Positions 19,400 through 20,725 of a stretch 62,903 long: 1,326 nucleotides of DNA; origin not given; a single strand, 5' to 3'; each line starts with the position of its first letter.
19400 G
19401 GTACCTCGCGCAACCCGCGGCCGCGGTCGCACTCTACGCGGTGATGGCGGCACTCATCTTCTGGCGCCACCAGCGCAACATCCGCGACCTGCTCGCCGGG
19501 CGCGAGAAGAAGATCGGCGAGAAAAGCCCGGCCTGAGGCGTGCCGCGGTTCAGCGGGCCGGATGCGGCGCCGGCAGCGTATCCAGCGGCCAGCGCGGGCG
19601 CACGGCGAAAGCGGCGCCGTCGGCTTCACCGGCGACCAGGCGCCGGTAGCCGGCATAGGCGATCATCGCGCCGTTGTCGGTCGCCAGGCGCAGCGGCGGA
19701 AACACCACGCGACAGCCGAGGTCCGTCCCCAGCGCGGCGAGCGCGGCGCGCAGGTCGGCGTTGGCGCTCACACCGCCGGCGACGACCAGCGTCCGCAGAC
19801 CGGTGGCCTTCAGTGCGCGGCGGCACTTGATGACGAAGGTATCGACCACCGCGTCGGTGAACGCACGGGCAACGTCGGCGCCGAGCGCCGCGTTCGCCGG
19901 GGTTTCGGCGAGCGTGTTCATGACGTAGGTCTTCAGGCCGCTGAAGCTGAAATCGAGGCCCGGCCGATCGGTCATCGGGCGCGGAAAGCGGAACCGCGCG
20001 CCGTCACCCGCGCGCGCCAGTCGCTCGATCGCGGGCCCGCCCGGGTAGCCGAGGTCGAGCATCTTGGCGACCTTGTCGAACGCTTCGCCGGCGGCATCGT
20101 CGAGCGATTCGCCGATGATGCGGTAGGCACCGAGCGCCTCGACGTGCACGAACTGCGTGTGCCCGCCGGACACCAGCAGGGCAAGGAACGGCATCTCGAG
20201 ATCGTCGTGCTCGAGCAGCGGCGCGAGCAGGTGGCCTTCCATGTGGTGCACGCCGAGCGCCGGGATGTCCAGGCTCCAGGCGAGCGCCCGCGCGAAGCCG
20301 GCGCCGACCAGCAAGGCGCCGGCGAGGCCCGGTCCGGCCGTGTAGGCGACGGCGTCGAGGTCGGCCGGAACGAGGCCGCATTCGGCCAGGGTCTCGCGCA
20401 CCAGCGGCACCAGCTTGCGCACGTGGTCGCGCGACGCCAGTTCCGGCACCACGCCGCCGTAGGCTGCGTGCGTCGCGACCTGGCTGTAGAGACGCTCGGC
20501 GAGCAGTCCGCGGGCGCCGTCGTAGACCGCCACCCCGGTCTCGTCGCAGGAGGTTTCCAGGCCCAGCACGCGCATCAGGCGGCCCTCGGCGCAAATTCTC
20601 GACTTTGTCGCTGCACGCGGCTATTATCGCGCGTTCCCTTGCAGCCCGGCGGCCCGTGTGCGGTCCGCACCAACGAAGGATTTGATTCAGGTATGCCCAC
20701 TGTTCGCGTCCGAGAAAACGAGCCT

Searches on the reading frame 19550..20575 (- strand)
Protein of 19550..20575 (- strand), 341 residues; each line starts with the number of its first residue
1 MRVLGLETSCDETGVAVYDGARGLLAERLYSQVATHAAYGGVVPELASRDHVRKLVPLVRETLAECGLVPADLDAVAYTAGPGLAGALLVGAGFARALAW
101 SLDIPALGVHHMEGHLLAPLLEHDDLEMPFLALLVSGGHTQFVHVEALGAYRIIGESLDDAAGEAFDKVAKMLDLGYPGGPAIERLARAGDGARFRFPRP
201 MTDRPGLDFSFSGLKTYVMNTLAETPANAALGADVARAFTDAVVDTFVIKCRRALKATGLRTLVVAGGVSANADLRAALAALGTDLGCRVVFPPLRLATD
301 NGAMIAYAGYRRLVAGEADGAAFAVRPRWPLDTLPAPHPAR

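Call 31: search_protein_families(library=ncbifam, proteins=[window:19550-20575:-], max_evalue=1e-10)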
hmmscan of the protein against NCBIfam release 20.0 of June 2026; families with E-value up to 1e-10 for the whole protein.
window:19550-20575:- (341 aa): 5 families
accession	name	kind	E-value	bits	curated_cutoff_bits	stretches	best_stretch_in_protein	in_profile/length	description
TIGR03723.1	T6A_TsaD_YgjD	equivalog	1.6e-128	428.3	296.1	1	3-313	1-313/314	tRNA (adenosine(37)-N6)-threonylcarbamoyltransferase complex transferase subunit TsaD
TIGR00329.1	gcp_kae1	subfamily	7.6e-112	373.5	207.8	1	4-306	1-305/305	tRNA (adenosine(37)-N6)-threonylcarbamoyltransferase complex transferase subunit TsaD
TIGR03722.2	arch_KAE1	equivalog_domain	4.8e-62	209.9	375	1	3-335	1-320/323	KEOPS complex N(6)-L-threonylcarbamoyladenine synthase Kae1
NF007174.0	PRK09605.1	equivalog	1.8e-55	188.4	447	1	1-317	1-303/535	bifunctional N(6)-L-threonylcarbamoyladenine synthase/serine/threonine protein kinase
TIGR03725.1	T6A_YeaZ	equivalog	4.6e-14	52.9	69.3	1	3-113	1-95/212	tRNA (adenosine(37)-N6)-threonylcarbamoyltransferase complex dimerization subunit type 1 TsaB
